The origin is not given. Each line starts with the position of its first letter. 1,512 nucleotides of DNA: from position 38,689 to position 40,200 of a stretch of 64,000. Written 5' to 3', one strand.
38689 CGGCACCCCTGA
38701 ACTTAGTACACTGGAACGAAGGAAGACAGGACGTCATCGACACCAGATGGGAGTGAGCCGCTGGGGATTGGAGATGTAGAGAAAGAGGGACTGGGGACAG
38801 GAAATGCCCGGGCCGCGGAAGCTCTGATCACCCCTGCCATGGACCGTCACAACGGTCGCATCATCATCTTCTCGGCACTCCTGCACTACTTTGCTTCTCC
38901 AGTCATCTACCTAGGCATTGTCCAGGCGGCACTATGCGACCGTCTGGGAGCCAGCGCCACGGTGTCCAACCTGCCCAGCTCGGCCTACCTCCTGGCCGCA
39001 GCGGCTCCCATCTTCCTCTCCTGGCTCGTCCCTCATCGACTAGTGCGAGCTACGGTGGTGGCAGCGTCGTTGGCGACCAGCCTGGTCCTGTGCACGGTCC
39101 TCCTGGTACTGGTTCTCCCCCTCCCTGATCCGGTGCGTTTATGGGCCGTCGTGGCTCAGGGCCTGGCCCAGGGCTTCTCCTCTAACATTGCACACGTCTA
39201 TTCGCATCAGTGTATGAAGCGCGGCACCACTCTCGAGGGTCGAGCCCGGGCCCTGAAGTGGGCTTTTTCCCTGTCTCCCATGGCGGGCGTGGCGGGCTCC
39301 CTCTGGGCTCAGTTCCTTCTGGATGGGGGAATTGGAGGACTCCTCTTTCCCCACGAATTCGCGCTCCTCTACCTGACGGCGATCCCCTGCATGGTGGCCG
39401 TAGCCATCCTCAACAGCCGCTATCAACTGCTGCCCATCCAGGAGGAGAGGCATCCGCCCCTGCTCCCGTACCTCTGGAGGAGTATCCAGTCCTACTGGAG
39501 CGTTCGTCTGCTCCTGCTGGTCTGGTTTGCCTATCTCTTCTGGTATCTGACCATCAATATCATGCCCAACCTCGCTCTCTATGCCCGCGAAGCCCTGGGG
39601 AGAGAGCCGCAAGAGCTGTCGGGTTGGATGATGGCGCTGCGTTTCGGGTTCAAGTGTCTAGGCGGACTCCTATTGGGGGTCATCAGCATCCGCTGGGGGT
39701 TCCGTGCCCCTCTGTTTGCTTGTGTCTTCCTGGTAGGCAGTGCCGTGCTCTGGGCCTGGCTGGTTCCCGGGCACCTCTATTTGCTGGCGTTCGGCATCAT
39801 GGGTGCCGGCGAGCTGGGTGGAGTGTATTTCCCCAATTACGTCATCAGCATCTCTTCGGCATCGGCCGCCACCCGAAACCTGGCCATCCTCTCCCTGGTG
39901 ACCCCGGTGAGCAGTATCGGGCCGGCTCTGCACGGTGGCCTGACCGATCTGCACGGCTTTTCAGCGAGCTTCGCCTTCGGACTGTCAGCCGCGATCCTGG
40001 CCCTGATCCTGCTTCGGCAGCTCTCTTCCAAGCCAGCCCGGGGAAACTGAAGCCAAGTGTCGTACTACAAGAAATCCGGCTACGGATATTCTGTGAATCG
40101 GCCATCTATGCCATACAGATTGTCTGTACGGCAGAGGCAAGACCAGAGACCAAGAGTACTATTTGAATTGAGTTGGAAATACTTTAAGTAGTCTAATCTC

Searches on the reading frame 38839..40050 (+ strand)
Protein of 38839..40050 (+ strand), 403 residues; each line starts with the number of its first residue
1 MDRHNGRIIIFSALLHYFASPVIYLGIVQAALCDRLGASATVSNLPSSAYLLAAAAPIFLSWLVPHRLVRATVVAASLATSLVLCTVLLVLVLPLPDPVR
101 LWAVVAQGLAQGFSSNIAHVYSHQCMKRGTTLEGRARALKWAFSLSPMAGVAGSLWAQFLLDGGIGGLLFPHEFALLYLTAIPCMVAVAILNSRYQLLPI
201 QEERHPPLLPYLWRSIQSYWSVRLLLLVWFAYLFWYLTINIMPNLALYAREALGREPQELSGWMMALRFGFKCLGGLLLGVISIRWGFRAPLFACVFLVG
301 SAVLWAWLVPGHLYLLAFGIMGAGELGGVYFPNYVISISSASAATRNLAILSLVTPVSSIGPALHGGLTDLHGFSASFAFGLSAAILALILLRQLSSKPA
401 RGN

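Call 40: search_protein_families(library=pfam, proteins=[window:38839-40050:+], max_evalue=1)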
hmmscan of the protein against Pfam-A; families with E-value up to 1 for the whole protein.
window:38839-40050:+ (403 aa): 2 families
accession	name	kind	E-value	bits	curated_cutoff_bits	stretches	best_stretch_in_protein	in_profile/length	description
PF07690.21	MFS_1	-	3.2e-11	43.2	33.4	2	224-396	1-175/347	Major Facilitator Superfamily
PF01618.21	MotA_ExbB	-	0.5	10.6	22.9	0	116-156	26-66/127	MotA/TolQ/ExbB proton channel family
